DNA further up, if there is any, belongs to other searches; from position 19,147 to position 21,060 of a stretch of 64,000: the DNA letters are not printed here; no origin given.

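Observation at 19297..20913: Tat-exported cytochrome P450-fold protein with a non-monooxygenase I-helix, in a low-GC island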

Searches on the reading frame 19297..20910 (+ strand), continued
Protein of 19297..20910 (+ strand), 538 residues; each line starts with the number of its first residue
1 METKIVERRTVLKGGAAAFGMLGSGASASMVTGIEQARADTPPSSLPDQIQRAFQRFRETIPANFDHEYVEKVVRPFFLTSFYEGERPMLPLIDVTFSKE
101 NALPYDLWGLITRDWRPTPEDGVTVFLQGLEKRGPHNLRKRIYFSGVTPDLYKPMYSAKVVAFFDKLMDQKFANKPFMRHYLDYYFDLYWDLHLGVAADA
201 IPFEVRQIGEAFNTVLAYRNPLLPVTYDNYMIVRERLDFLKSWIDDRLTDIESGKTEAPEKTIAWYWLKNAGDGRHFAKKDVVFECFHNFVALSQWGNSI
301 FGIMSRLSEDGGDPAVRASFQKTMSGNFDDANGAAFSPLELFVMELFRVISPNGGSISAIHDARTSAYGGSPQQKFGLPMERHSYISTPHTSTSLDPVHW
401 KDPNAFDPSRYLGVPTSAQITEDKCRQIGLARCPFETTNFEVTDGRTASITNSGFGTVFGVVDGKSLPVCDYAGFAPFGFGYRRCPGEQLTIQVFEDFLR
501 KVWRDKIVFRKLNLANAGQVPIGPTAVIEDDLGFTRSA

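Call 28: search_solved_structures(query=A1, max_evalue=10, show_alignments=4)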
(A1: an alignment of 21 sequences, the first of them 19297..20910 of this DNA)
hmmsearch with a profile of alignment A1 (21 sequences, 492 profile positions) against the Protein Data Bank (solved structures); distinct sequences matched with E-value up to 10: 134 (the best 60 are shown).
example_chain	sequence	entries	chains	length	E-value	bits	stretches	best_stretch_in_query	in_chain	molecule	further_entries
9ms3_A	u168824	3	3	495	6.7e-08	34.9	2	275-368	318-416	Polybrominated aromatic compounds synthase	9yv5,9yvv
2hi4_A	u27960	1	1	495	2.8e-07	32.8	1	268-368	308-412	Cytochrome P450 1A2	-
6iq5_A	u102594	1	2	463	1.1e-05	27.6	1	276-367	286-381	Cytochrome P450 1B1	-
6oyu_A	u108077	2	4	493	1.3e-05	27.3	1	277-367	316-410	Cytochrome P450 1B1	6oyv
3pm0_A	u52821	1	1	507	1.4e-05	27.2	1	276-367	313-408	Cytochrome P450 1B1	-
5ylw_A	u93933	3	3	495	2.4e-05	26.4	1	266-368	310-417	Ferruginol synthase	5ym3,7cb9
7x2q_A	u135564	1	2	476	3.3e-05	26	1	261-368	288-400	Sugiol synthase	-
6fyj_A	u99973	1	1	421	3.3e-05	26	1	199-367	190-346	Fatty-acid peroxygenase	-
5em4_A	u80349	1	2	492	0.00012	24.1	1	178-368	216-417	Cytochrome P450 2B4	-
6b82_A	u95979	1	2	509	0.00013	24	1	267-367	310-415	Cytochrome P450, family 17, subfamily A, polypeptide 1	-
5xxi_A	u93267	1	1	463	0.00015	23.8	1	164-366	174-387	Cytochrome P450 2C9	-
8vx0_A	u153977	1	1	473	0.00016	23.7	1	164-366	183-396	Cytochrome P450 2C9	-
5x23_A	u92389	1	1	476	0.00016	23.7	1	164-367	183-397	Cytochrome P450 2C9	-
9bat_A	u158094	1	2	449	0.00016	23.7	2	294-370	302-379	Lanosterol 14-alpha demethylase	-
7rl2_A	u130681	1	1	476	0.00017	23.7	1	164-366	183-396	Cytochrome P450 2C9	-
6vlt_A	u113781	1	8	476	0.00017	23.7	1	164-366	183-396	Cytochrome P450 2C9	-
8vz7_A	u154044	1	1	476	0.00017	23.7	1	164-366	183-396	Cytochrome P450 2C9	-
1r9o_A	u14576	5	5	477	0.00017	23.7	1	164-366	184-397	Cytochrome P450 2C9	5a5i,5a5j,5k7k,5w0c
5yhj_A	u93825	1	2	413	0.0002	23.4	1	192-370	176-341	Cytochrome P450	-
2ve3_A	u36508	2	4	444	0.00029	22.9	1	276-369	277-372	PUTATIVE CYTOCHROME P450 120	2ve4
3tk3_A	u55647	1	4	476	0.00032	22.7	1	178-368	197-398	Cytochrome P450 2B4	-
4r20_A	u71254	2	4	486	0.00033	22.7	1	265-367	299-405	Cytochrome P450 family 17 polypeptide 2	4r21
4i8v_A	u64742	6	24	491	0.0004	22.4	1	266-367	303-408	Cytochrome P450 1A1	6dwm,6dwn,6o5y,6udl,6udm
5x24_A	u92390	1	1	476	0.00045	22.2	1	164-366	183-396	Cytochrome P450 2C9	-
1og2_A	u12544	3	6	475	0.00084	21.3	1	168-366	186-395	CYTOCHROME P450 2C9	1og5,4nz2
4zv8_A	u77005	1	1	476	0.00089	21.3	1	171-376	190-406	Cytochrome P450 2B6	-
7wyg_A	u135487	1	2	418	0.001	21.1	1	301-367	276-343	Cytochrome P450 152A1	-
1po5_A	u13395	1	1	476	0.001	21.1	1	177-368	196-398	Cytochrome P450 2B4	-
1izo_A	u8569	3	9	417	0.0013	20.7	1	302-367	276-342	Cytochrome P450 152A1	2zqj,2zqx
1suo_A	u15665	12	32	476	0.0014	20.7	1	178-368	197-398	Cytochrome P450 2B4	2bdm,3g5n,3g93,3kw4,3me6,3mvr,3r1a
2q6n_A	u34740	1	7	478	0.0014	20.6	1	178-368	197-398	Cytochrome P450 2B4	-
5iut_A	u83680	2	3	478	0.0014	20.6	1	178-369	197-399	Cytochrome P450 2B4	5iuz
6mi0_A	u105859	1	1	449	0.0025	19.8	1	199-369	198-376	Cytochrome P450 51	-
7jj1_A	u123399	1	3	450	0.0026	19.8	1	199-369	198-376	Cytochrome P450 51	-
6ma7_A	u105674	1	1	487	0.0029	19.6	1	261-369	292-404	Cytochrome P450 3A4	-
5vcd_A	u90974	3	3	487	0.0029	19.6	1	261-369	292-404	Cytochrome P450 3A4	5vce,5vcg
1w0e_A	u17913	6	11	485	0.0034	19.3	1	262-369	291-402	CYTOCHROME P450 3A4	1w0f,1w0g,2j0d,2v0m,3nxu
1tqn_A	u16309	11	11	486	0.0034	19.3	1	262-369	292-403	cytochrome P450 3A4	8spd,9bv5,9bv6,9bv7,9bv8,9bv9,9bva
7lxl_A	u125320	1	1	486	0.0034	19.3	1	262-369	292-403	Cytochrome P450 3A4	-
4ny4_A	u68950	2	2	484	0.0034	19.3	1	262-369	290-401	Cytochrome P450 3A4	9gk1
3tjs_A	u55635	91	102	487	0.0035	19.3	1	262-369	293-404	Cytochrome P450 3A4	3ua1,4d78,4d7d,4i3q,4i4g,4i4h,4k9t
9yk4_A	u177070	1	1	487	0.0035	19.3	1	262-369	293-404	Cytochrome P450 3A4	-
5veu_A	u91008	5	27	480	0.0037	19.2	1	276-370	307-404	Cytochrome P450 3A5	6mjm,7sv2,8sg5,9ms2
7lad_A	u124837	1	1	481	0.0037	19.2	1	276-370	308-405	Cytochrome P450 3A5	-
7kvk_A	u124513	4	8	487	0.0039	19.2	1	262-373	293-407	Cytochrome P450 3A4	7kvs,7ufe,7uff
4h1n_A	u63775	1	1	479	0.0042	19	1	178-368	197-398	Cytochrome P450 2B4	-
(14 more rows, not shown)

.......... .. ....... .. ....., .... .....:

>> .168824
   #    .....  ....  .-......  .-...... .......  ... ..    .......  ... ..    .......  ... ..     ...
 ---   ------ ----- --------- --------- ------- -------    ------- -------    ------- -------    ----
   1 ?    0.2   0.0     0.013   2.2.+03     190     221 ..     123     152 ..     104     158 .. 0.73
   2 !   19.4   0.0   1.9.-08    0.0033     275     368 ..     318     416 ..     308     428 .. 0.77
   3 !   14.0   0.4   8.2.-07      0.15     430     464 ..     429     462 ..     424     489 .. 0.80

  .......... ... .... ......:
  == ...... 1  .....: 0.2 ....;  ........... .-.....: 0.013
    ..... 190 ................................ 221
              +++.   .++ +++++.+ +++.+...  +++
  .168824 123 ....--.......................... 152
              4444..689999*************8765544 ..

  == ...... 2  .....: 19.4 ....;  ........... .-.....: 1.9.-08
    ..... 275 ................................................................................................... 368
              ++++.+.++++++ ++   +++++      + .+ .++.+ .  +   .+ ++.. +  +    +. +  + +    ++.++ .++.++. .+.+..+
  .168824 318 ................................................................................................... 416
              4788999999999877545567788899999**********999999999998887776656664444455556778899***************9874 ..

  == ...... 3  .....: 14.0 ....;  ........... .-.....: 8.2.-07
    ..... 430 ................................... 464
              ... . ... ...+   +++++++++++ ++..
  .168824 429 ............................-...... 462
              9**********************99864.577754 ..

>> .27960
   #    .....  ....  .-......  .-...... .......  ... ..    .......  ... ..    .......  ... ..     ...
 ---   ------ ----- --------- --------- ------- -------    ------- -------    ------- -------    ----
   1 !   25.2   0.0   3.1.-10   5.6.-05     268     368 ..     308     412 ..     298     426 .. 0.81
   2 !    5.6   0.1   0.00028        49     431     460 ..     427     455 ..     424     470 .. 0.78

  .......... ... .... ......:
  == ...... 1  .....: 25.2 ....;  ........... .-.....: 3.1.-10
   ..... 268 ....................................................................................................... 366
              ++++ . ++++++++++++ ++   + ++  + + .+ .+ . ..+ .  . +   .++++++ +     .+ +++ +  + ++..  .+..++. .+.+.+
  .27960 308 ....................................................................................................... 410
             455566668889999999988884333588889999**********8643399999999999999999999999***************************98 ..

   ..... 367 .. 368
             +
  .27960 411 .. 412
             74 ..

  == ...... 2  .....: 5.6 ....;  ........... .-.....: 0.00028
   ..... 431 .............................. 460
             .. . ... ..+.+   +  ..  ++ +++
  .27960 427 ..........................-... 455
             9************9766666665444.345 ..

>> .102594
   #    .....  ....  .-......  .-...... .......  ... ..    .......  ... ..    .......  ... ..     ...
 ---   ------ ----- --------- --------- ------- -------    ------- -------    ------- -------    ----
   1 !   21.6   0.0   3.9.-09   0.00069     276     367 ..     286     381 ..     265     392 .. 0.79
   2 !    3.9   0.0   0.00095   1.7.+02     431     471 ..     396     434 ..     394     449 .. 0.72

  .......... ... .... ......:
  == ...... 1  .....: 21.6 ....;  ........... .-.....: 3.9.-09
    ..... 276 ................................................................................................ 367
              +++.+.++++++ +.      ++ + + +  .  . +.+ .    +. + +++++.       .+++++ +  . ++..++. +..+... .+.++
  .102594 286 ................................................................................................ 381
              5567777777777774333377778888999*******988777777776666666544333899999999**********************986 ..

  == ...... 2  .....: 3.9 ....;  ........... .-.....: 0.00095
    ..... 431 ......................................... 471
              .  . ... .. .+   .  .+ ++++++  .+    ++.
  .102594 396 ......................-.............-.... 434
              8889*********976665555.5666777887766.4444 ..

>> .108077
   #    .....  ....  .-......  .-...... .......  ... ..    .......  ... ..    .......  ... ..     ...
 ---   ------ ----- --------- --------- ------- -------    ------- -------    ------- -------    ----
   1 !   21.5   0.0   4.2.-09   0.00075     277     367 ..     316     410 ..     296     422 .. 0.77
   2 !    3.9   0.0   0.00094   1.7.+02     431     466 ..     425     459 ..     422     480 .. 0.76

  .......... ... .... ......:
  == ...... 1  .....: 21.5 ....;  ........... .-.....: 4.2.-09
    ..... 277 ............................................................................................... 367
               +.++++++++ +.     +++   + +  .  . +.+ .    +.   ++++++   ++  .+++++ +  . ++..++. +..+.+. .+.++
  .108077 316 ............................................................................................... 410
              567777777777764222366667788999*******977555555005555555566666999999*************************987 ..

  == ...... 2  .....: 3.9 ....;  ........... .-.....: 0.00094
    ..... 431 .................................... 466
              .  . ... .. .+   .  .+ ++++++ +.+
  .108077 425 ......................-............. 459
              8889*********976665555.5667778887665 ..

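Call 38: search_protein_families(library=pfam, proteins=[P0133, P0125, P0138, P0157, P0189], max_evalue=0.01)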
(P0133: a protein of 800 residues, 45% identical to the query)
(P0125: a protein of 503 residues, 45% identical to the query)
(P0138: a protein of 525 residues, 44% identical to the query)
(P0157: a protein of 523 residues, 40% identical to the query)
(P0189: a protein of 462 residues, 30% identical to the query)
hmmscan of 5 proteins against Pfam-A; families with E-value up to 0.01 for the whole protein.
P0133 (800 aa): 2 families
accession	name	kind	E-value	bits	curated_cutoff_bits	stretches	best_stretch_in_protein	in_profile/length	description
PF12902.13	Ferritin-like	-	2.6e-51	175.1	22.3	1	17-227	1-220/221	Ferritin-like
PF00067.27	p450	-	0.001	18.3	22.8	0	736-754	400-418/462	Cytochrome P450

P0125 (503 aa): 1 family
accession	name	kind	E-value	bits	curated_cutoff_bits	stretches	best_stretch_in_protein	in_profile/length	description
PF00067.27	p450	-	1.6e-05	24.3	22.8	0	436-463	397-424/462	Cytochrome P450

P0138 (525 aa): 0 families

P0157 (523 aa): 0 families

P0189 (462 aa): 1 family
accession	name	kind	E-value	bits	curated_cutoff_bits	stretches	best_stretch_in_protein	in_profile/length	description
PF00067.27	p450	-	7.1e-06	25.5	22.8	0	399-433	396-430/462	Cytochrome P450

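Call 39: find_encoding_contigs(protein=P0133, flank=8000, max_places=4)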
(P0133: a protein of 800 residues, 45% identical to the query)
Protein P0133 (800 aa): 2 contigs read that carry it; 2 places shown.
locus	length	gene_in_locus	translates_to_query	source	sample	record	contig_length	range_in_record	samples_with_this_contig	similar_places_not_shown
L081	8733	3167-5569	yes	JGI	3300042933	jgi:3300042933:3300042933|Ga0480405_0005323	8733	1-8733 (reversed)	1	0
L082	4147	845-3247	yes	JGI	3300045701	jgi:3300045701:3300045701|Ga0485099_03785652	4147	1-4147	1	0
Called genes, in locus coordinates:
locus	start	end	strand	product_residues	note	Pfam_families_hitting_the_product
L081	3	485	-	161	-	?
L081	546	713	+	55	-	-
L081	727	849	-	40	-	-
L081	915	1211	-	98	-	PF00872:Transposase_mut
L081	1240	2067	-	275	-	PF00665:rve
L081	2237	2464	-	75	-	PF01527:HTH_Tnp_1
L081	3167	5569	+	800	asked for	PF12902:Ferritin-like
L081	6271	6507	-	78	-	-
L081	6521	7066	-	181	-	PF20454:GpA_nuclease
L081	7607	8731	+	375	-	?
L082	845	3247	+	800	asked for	PF12902:Ferritin-like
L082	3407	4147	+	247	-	?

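Call 40: predict_structure(alignment_id=A1)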
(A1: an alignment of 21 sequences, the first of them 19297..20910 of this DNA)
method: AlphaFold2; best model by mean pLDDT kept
length: 538 residues; sequences in the alignment: 21
mean_pLDDT: 84.2   pTM: 0.83
mean pLDDT of the five models: 84.2, 84.0, 80.8, 79.0, 78.7
residues with pLDDT >= 90: 350; 70-90: 101; 50-70: 32; < 50: 55
segments of 3 or more residues with pLDDT < 50: 1-44, 363-371
pLDDT, mean of each block of 10 residues (from residue 1): 26 25 23 28 50 62 72 87 85 86 88 85 88 90 95 97 96 95 95 95 94 94 93 94 97 95 97 90 90 85 96 96 95 92 97 86 48 51 82 93 95 94 93 93 96 95 94 93 92 97 97 93 93 93
secondary structure, 60 per line:
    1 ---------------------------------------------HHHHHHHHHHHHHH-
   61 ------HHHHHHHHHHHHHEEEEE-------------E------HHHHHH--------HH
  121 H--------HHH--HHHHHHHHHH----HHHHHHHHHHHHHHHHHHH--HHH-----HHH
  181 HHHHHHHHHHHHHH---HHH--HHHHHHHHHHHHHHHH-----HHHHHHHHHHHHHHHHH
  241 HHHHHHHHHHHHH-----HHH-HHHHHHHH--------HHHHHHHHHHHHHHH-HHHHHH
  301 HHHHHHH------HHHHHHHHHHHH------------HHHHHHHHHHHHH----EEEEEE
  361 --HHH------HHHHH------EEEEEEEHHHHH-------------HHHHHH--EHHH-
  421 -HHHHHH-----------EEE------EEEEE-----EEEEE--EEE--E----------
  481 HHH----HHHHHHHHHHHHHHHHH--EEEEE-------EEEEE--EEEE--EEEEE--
elements in order: H46-59 H67-79 E80-84 H105-110 H135-144 H149-167 H178-194 H203-218 H224-253 H263-270 H279-293 H295-307 H314-325 H338-350 E355-360 H372-376 E383-389 H390-394 H408-413 H422-427 E439-441 E448-452 E458-462 E465-467 H488-504 E507-511 E519-523 E526-529 E532-536

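Call 42: fold_search(model_id=the predicted structure, library=pdb)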
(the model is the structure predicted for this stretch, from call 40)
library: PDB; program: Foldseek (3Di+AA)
matches with E <= 10: 1230; with E <= 0.001: 1001
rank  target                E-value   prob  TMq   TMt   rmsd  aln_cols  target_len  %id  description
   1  3mdm                  3.8e-08  1.00  0.47  0.55   7.0       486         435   14  Thioperamide complex of Cytochrome P450 46A1 (released 2010-07-28)
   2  7ls3                  6.2e-08  1.00  0.49  0.59   6.5       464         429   15  Co-complex CYP46A1 with 8114 (3f) (released 2021-08-25)
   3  4j14                  6.2e-08  1.00  0.50  0.60   5.9       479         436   15  Crystal Structure of Human Cytochrome P450 CYP46A1 with Posaconazole Bound (released 2014-01-15)
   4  9nno                  8.0e-08  1.00  0.49  0.58   6.4       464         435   14  Crystal structure of CYP46A1 with N-[6-(1,3-oxazol-5-yl)-4-(trifluoromethyl)pyridin-2-yl]cyclopropanecarboxamide (compou (released 2025-04-23)
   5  2q9f                  8.0e-08  1.00  0.49  0.58   6.5       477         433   16  Crystal structure of human cytochrome P450 46A1 in complex with cholesterol-3-sulphate (released 2008-06-17)
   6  7lrl                  8.8e-08  1.00  0.50  0.60   6.1       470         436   14  Co-complex CYP46A1 with 7742 (Soticlestat/TAK-935)) (released 2021-08-25)
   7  9nnm                  9.7e-08  1.00  0.49  0.59   6.2       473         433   15  Crystal structure of CYP46A1 with 3-chloro-N-[(3M)-3-(1,3-oxazol-5-yl)-5-(trifluoromethyl)phenyl]benzamide (compound 3f) (released 2025-04-23)
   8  9nna                  1.4e-07  1.00  0.50  0.59   6.5       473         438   15  Crystal structure of CYP46A1 with [(1R,5S)-3-oxa-8-azabicyclo[3.2.1]octan-8-yl][(4R,8M)-8-(1,3-oxazol-5-yl)-6-(trifluoro (released 2025-07-02)
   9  3mdr_A                1.6e-07  1.00  0.50  0.61   6.1       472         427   15  Tranylcypromine complex of Cytochrome P450 46A1 (released 2010-07-28)
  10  4fia                  1.7e-07  1.00  0.49  0.60   6.6       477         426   15  Crystal Structure of Human CYP46A1 P450 with bicalutamide Bound (released 2013-01-09)
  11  7snm_A                2.4e-07  1.00  0.50  0.58   6.3       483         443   13  Lanosterol-bound P450 domain of the CYP51-ferredoxin fusion protein from Methylococcus capsulatus (released 2022-10-05)
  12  9nnj                  2.7e-07  1.00  0.49  0.59   6.4       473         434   15  Crystal structure of CYP46A1 with 3-chloro-N-[(3M)-3-(1,3-oxazol-5-yl)phenyl]-N-(propan-2-yl)benzene-1-sulfonamide (comp (released 2025-04-23)
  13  7snm_C                2.8e-07  1.00  0.49  0.58   6.6       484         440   13  Lanosterol-bound P450 domain of the CYP51-ferredoxin fusion protein from Methylococcus capsulatus (released 2022-10-05)
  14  7n3m                  3.0e-07  1.00  0.50  0.60   6.1       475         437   14  Co-complex CYP46A1 with 0431 (compound 17) (released 2022-02-23)
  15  6fyj                  3.3e-07  1.00  0.49  0.61   5.6       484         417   13  Cytochrome P450 peroxygenase CYP152K6 in complex with Myristic Acid (released 2018-08-22)
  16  1fah_A                3.3e-07  1.00  0.47  0.54   7.2       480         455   11  STRUCTURE OF CYTOCHROME P450 (released 1997-02-12)
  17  4enh                  3.6e-07  1.00  0.49  0.59   6.3       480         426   14  Crystal Structure of Human Cytochrome P450 CYP46A1 with Fluvoxamine Bound (released 2012-08-22)
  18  4r20_A                4.0e-07  1.00  0.45  0.57   9.7       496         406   14  Zebra fish cytochrome P450 17A2 with Abiraterone (released 2014-12-31)
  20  3mdr_B                4.8e-07  1.00  0.49  0.60   6.3       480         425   15  Tranylcypromine complex of Cytochrome P450 46A1 (released 2010-07-28)
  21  1pq2_A                4.8e-07  1.00  0.45  0.51   7.5       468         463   13  Crystal Structure of Human Drug Metabolizing Cytochrome P450 2C8 (released 2004-01-13)
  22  5e7y_A                5.1e-07  1.00  0.48  0.56   7.1       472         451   10  Crystal structure of P450 BM3 heme domain M7 variant (released 2017-01-25)
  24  6udl_C                5.3e-07  1.00  0.45  0.51   7.8       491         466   13  Structure of Human Cytochrome P450 1A1 with Duocarmycin Prodrug (S) ICT-2700 (released 2020-09-23)
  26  3mdt_A                5.6e-07  1.00  0.47  0.57   6.1       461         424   14  Voriconazole complex of Cytochrome P450 46A1 (released 2010-07-28)
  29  1izo_A                6.2e-07  1.00  0.48  0.60   6.0       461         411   15  Cytochrome P450 BS beta Complexed with Fatty Acid (released 2003-03-18)
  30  7snm_D                6.5e-07  1.00  0.48  0.56   7.2       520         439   11  Lanosterol-bound P450 domain of the CYP51-ferredoxin fusion protein from Methylococcus capsulatus (released 2022-10-05)
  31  4jlt                  6.5e-07  1.00  0.44  0.51   7.7       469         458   10  Crystal structure of P450 2B4(H226Y) in complex with paroxetine (released 2013-06-26)
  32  7tef                  6.5e-07  1.00  0.40  0.47   9.8       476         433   11  Cytochrome P450 14 alpha-sterol demethylase CYP51 from Mycobacterium marinum (released 2022-11-30)
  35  4h1n                  6.8e-07  1.00  0.46  0.53   7.3       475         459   10  Crystal Structure of P450 2B4 F297A Mutant in Complex with Anti-platelet Drug Clopidogrel (released 2013-01-16)
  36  6mcw                  7.2e-07  1.00  0.45  0.53   7.3       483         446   11  Crystal structure of the P450 domain of the CYP51-ferredoxin fusion protein from Methylococcus capsulatus, complex with  (released 2019-07-10)
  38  8hon_B                7.9e-07  1.00  0.49  0.57   6.1       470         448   10  Crystal structure of the P450 BM3 heme domain mutant F87A in complex with Im-C6-Tyr-Tyr (released 2023-12-13)
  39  3mvr_A                7.9e-07  1.00  0.48  0.54   7.6       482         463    9  Crystal Structure of cytochrome P450 2B4-H226Y in a closed conformation (released 2010-09-29)
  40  9iy1_C                8.3e-07  1.00  0.47  0.58   6.1       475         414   14  P450 BS beta mutant F46A (released 2025-04-30)
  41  2hpd_A                8.3e-07  1.00  0.47  0.54   7.3       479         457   10  CRYSTAL STRUCTURE OF HEMOPROTEIN DOMAIN OF P450BM-3, A PROTOTYPE FOR MICROSOMAL P450'S (released 1993-10-31)
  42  2q9g                  9.1e-07  1.00  0.48  0.59   6.6       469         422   13  Crystal structure of human cytochrome P450 46A1 (released 2008-06-17)
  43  7y0t_A                9.6e-07  1.00  0.50  0.58   5.9       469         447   10  Crystal structure of the P450 BM3 heme domain mutant F87A in complex with N-imidazolyl-hexanoyl-L-phenylalanyl-L-pheny (released 2023-06-14)
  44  2ij2_B                9.6e-07  1.00  0.49  0.57   7.5       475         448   10  Atomic structure of the heme domain of flavocytochrome P450-BM3 (released 2006-11-07)
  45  9iy1_D                9.6e-07  1.00  0.46  0.57   6.2       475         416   14  P450 BS beta mutant F46A (released 2025-04-30)
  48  8hoo_A                1.0e-06  1.00  0.49  0.57   7.2       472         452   10  Crystal structure of the P450 BM3 heme domain mutant F87A in complex with Im-C6-Tyr-Nap (released 2023-12-13)
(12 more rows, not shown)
